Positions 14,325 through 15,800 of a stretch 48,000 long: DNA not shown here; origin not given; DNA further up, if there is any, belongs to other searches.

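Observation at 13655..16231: Radical-SAM/SPASM enzyme flanked by two paralogous ~130-aa five-cysteine proteins: candidate undescribed rSAM-modified peptide/protein system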

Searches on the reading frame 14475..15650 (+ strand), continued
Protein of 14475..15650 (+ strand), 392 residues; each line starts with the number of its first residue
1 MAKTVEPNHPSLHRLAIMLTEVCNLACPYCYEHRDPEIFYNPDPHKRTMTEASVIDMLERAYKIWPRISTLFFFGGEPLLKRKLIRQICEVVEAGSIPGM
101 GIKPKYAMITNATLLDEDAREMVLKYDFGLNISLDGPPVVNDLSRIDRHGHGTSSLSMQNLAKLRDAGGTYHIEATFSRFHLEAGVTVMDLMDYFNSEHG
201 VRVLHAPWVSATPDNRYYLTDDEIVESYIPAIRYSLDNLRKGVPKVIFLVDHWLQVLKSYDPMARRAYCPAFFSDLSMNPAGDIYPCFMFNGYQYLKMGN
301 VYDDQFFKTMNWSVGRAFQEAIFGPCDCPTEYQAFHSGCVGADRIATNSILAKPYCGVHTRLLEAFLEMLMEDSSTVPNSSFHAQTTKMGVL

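Call 86: search_protein_families(library=ncbifam, proteins=[P0033, P0040, L026:6467-6736:+, L028:6423-6935:+], max_evalue=1e-10)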
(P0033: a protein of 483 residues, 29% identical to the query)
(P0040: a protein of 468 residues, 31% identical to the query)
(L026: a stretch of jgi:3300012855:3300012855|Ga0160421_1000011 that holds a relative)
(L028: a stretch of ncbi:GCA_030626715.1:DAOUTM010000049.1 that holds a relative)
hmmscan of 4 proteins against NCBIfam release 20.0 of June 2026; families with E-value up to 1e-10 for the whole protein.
P0033 (483 aa): 41 families (the best 25 are shown)
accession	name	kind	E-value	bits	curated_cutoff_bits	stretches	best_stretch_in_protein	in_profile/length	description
NF047865.1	rSAM_PapB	equivalog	1.1e-42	146.5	340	1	98-444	4-327/330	PapB family radical SAM/SPASM ranthipeptide maturase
TIGR03906.1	quino_hemo_SAM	equivalog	6.9e-33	114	453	1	87-241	84-244/467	quinohemoprotein amine dehydrogenase maturation protein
TIGR04064.1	rSAM_nif11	equivalog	8.5e-33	113.7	518.7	1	81-399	62-371/459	nif11-like peptide radical SAM maturase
TIGR03974.1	rSAM_six_Cys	equivalog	8.8e-30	103.9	425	1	94-405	94-390/451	thioether cross-link-forming SCIFF peptide maturase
NF040492.1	not_ScfB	exception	5.5e-28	98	855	1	91-260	89-267/450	ScfB-related radical SAM/SPASM orphan maturase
TIGR04068.1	rSAM_ocin_clost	equivalog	2.3e-27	96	500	1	95-404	82-394/462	Cys-rich peptide radical SAM maturase CcpM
NF050038.1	rSAM_RiPP_GggB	equivalog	2.3e-25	89.4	650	1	93-269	38-212/398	streptosactin maturase GggB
NF041298.1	rSAM_mat_DynA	equivalog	4.6e-25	88.4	450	1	105-450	9-338/356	dynobactin maturation radical SAM/SPASM protein DynA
TIGR04280.1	geopep_mat_rSAM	hypoth_equivalog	4.9e-24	85.1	400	1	99-239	86-231/428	geopeptide radical SAM maturase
NF041707.1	rSAM_YhhB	equivalog_domain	6.8e-23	81.2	445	1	100-244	5-158/369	cyclophane-forming radical SAM/SPASM peptide maturase YhhB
TIGR03978.1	rSAM_paired_1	equivalog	8.2e-23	80.9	370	1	103-257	89-248/466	His-Xaa-Ser system radical SAM maturase HxsB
TIGR03942.1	sulfatase_rSAM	equivalog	1.8e-21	76.6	349.45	1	104-405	8-293/363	anaerobic sulfatase maturase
TIGR04163.1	rSAM_cobopep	equivalog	2.5e-20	72.6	375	1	100-409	67-361/428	peptide-modifying radical SAM enzyme CbpB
TIGR04083.1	rSAM_pep_methan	hypoth_equivalog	7.6e-19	67.8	300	1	106-259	9-157/376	TIGR04083 family peptide-modifying radical SAM enzyme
TIGR04148.1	GG_samocin_CFB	equivalog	1.6e-18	67.1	300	1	95-417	15-350/411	radical SAM peptide maturase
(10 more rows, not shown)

P0040 (468 aa): 39 families (the best 25 are shown)
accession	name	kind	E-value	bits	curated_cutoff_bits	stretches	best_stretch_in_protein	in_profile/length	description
NF047865.1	rSAM_PapB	equivalog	1.3e-48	166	340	1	108-426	5-317/330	PapB family radical SAM/SPASM ranthipeptide maturase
NF050038.1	rSAM_RiPP_GggB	equivalog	8.2e-38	130.4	650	1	90-426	25-341/398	streptosactin maturase GggB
TIGR03974.1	rSAM_six_Cys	equivalog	1.8e-37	129.3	425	1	81-439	75-429/451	thioether cross-link-forming SCIFF peptide maturase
TIGR04064.1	rSAM_nif11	equivalog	4.6e-37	127.8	518.7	1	87-241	61-216/459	nif11-like peptide radical SAM maturase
NF040492.1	not_ScfB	exception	7.3e-34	117.4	855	1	58-430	49-420/450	ScfB-related radical SAM/SPASM orphan maturase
TIGR03906.1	quino_hemo_SAM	equivalog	7.4e-33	113.9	453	1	101-446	89-436/467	quinohemoprotein amine dehydrogenase maturation protein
TIGR04068.1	rSAM_ocin_clost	equivalog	6.7e-32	111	500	1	28-256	5-239/462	Cys-rich peptide radical SAM maturase CcpM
TIGR04083.1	rSAM_pep_methan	hypoth_equivalog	2.3e-30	105.7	300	1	115-426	9-310/376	TIGR04083 family peptide-modifying radical SAM enzyme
NF041298.1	rSAM_mat_DynA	equivalog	4.6e-28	98.2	450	1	109-450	4-346/356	dynobactin maturation radical SAM/SPASM protein DynA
TIGR03942.1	sulfatase_rSAM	equivalog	4.5e-27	95.1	349.45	1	111-452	6-352/363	anaerobic sulfatase maturase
TIGR03978.1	rSAM_paired_1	equivalog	8.1e-23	80.9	370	1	101-269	77-249/466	His-Xaa-Ser system radical SAM maturase HxsB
TIGR04280.1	geopep_mat_rSAM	hypoth_equivalog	1.2e-21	77.2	400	1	94-437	73-403/428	geopeptide radical SAM maturase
NF041707.1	rSAM_YhhB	equivalog_domain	3.8e-21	75.4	445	1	108-254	4-157/369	cyclophane-forming radical SAM/SPASM peptide maturase YhhB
NF010321.0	PRK13758.1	equivalog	7.8e-20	71.3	441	1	107-452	6-357/370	anaerobic sulfatase-maturase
NF033640.1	N_Twi_rSAM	subfamily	4.4e-19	68.8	170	1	89-317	95-333/398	twitch domain-containing radical SAM protein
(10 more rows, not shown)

L026:6467-6736:+ (90 aa): 0 families

L028:6423-6935:+ (171 aa): 0 families
